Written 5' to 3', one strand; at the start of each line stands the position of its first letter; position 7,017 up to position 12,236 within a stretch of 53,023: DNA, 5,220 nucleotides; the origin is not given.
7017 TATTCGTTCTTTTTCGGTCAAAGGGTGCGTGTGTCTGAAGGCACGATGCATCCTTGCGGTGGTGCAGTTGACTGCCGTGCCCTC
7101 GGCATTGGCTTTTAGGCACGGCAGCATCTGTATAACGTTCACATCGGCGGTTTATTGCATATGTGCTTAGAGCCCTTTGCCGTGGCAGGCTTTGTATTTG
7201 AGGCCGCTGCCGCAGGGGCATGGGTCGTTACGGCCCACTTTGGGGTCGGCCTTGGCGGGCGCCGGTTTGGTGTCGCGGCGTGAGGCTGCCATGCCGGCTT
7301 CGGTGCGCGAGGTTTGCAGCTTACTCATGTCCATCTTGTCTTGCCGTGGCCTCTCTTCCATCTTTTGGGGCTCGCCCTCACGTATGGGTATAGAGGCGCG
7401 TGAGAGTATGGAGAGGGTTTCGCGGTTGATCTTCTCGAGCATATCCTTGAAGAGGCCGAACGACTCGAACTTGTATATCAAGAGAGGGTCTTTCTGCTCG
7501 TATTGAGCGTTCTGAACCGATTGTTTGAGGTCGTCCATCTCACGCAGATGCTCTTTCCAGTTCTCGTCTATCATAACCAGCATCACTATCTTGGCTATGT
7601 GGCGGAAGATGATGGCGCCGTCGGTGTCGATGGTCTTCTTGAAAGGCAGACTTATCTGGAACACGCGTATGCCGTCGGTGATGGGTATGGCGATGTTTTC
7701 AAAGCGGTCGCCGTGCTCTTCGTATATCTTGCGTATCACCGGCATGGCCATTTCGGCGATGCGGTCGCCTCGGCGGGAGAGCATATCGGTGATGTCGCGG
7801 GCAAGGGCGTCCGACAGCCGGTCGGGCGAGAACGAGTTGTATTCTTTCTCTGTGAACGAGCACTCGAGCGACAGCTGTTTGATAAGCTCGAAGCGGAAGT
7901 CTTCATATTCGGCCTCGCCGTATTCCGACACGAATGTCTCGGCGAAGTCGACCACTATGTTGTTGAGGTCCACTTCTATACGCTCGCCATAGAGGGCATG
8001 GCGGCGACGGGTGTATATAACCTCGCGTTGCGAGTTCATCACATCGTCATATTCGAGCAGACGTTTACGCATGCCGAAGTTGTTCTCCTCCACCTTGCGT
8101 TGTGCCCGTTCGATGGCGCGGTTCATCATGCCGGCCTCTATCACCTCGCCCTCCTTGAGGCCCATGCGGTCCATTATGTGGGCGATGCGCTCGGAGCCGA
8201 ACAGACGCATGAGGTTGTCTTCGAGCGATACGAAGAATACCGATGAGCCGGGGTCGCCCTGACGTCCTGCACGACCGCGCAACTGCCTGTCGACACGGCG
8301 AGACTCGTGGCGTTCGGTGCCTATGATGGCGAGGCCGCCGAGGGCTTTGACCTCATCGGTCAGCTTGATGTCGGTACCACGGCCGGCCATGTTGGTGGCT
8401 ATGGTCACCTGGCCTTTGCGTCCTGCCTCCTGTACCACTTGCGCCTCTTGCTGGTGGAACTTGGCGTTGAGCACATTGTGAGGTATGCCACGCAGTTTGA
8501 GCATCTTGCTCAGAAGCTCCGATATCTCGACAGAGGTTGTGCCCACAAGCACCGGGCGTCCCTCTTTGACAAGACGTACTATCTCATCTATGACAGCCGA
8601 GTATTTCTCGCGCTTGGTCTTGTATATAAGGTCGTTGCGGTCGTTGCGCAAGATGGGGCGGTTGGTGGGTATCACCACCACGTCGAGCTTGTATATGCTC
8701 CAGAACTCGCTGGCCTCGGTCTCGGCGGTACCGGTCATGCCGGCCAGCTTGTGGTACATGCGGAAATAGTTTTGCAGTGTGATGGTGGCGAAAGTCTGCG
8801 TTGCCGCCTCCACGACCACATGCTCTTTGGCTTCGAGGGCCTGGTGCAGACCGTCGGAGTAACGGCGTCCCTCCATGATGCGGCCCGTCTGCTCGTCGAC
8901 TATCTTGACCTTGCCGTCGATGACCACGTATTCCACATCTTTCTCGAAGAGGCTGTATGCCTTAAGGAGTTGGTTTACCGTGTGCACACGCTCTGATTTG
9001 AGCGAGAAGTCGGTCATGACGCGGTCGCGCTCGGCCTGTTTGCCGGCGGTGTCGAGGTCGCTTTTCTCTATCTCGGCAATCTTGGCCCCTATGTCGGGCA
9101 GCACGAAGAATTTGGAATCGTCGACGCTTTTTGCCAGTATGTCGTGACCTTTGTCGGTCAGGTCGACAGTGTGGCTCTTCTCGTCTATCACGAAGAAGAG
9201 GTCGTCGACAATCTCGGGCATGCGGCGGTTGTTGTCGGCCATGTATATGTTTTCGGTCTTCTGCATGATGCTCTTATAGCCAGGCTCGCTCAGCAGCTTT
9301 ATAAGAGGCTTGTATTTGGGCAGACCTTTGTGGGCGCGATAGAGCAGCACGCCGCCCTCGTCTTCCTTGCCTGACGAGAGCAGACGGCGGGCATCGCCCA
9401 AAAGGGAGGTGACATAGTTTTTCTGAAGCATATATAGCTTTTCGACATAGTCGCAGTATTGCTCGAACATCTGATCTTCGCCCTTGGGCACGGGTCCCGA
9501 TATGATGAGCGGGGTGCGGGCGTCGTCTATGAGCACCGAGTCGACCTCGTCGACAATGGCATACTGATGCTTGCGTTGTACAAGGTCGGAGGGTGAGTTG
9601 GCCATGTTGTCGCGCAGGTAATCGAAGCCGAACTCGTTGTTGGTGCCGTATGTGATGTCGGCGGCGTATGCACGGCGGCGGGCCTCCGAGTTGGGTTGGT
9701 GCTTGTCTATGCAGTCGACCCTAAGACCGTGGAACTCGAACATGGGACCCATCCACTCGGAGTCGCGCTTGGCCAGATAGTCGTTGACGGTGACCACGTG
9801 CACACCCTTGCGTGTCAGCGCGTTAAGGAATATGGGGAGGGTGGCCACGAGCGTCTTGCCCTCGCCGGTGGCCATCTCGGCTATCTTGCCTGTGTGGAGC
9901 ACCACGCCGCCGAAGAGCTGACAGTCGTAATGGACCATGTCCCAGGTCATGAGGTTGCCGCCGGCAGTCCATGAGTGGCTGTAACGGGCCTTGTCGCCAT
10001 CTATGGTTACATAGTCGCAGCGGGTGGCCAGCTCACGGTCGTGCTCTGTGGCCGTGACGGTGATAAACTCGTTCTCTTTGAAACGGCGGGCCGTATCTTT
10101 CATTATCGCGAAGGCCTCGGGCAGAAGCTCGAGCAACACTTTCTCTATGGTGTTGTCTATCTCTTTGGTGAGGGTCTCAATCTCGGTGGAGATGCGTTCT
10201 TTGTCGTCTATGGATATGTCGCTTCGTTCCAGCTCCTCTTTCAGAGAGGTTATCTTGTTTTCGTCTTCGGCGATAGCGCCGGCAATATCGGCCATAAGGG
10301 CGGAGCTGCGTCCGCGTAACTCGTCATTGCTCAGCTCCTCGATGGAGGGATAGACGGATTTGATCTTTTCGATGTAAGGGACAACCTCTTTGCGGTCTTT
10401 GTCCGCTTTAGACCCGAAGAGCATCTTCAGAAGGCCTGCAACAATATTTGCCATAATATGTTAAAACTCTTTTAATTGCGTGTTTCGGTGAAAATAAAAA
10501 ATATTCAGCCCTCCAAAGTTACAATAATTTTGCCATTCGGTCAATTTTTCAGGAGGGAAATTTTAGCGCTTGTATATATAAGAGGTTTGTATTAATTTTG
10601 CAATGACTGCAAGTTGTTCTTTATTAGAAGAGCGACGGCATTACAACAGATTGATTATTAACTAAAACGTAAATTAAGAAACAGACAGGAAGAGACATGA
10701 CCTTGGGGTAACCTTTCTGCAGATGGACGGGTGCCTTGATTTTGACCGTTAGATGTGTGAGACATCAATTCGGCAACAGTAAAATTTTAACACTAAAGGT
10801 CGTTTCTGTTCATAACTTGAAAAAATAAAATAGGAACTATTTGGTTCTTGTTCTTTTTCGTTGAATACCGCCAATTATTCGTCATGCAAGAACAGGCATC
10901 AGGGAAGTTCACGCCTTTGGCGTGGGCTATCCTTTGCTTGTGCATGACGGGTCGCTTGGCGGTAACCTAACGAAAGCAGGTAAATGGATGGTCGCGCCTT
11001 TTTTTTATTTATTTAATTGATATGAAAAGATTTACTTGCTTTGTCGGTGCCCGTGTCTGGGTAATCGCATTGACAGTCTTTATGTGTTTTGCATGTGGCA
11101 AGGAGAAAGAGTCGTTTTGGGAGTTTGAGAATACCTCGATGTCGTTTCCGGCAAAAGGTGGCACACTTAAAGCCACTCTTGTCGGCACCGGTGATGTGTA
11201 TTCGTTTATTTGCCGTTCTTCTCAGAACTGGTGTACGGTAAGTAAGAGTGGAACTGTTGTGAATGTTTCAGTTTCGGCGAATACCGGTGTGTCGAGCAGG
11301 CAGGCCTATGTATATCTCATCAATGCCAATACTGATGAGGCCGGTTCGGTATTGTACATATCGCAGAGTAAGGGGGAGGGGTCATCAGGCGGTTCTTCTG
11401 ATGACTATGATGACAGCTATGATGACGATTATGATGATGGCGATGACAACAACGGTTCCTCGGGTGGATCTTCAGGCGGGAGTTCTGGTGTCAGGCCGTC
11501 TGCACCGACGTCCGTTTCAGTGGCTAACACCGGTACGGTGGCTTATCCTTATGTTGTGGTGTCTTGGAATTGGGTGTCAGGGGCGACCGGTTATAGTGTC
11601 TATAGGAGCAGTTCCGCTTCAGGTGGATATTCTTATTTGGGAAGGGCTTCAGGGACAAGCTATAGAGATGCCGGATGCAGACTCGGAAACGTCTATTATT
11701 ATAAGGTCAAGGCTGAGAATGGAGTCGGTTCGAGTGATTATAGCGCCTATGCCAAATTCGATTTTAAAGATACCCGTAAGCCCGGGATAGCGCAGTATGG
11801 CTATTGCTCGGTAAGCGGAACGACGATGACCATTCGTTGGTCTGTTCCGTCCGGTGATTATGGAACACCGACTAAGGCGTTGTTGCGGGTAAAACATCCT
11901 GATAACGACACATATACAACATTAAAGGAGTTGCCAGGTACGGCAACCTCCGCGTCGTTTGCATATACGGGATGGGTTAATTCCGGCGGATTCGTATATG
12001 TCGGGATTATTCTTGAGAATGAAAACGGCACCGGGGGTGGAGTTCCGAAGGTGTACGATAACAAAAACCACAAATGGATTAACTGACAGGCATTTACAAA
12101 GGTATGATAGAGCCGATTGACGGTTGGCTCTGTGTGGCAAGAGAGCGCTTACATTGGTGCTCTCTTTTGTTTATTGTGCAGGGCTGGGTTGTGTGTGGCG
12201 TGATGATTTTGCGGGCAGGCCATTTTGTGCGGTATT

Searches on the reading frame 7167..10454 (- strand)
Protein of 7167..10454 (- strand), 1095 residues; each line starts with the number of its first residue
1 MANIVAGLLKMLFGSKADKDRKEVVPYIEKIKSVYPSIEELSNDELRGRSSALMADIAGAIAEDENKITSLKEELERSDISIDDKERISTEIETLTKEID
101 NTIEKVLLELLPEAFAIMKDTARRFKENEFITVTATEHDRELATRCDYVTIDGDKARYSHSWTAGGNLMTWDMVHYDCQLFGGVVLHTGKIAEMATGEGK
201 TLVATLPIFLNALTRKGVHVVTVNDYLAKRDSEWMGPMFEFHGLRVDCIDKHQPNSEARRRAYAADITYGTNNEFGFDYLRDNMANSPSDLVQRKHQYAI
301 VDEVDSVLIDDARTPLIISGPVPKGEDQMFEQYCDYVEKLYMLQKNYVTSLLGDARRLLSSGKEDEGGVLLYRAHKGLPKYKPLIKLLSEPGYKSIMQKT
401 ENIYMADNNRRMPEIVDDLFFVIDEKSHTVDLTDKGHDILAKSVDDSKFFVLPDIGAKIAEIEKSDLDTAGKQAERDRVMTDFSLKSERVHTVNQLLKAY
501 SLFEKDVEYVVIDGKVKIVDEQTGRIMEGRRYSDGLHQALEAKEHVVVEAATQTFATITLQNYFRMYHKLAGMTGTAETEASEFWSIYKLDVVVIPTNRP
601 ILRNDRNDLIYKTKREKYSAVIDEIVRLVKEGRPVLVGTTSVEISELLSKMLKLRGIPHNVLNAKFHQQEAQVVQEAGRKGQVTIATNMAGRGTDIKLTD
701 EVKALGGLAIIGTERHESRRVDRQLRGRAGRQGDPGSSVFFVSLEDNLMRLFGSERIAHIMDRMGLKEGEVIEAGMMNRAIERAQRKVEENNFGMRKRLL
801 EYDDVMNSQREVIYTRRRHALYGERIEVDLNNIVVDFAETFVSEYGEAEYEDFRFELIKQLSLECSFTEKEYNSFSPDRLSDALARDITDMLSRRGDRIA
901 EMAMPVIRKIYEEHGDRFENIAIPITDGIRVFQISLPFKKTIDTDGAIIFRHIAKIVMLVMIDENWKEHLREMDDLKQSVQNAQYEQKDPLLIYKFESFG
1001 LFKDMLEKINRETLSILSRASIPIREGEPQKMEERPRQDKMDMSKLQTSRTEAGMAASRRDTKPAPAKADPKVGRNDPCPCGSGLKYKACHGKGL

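Call 12: search_protein_families(library=pfam, proteins=[window:7167-10454:-])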
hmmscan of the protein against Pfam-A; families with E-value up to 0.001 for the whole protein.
window:7167-10454:- (1095 aa): 7 families
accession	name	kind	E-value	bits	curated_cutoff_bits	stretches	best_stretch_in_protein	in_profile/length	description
PF07517.20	SecA_DEAD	-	8.4e-108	360.5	24.6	1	10-585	2-290/290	SecA DEAD-like domain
PF21090.3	P-loop_SecA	-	3.2e-79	265.7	27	2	600-702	1-103/205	SecA P-loop domain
PF07516.18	SecA_SW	-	3.7e-55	187.5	26.7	1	771-1020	1-199/200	SecA Wing and Scaffold domain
PF01043.26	SecA_PP_bind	-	5.8e-30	104.5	23.5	1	401-541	3-110/110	SecA preprotein cross-linking domain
PF02810.21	SEC-C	-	6.3e-10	39.2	20.4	1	1075-1093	1-19/19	SEC-C motif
PF00271.37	Helicase_C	-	5.1e-07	30.4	23.5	1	617-733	2-110/110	Helicase conserved C-terminal domain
PF00270.35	DEAD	-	8.3e-07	29.3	26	1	191-309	18-131/167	DEAD/DEAH box helicase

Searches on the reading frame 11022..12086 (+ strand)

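Call 12: search_protein_families(library=pfam, proteins=[window:11022-12086:+])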
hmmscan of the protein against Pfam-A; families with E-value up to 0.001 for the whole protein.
window:11022-12086:+ (354 aa): 2 families
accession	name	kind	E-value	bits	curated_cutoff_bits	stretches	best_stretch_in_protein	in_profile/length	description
PF13004.13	BACON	-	2e-07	31.3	25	1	66-106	7-52/61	Putative binding domain, N-terminal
PF19190.6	BACON_2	-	5.2e-05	23.5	25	1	45-108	17-87/94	Viral BACON domain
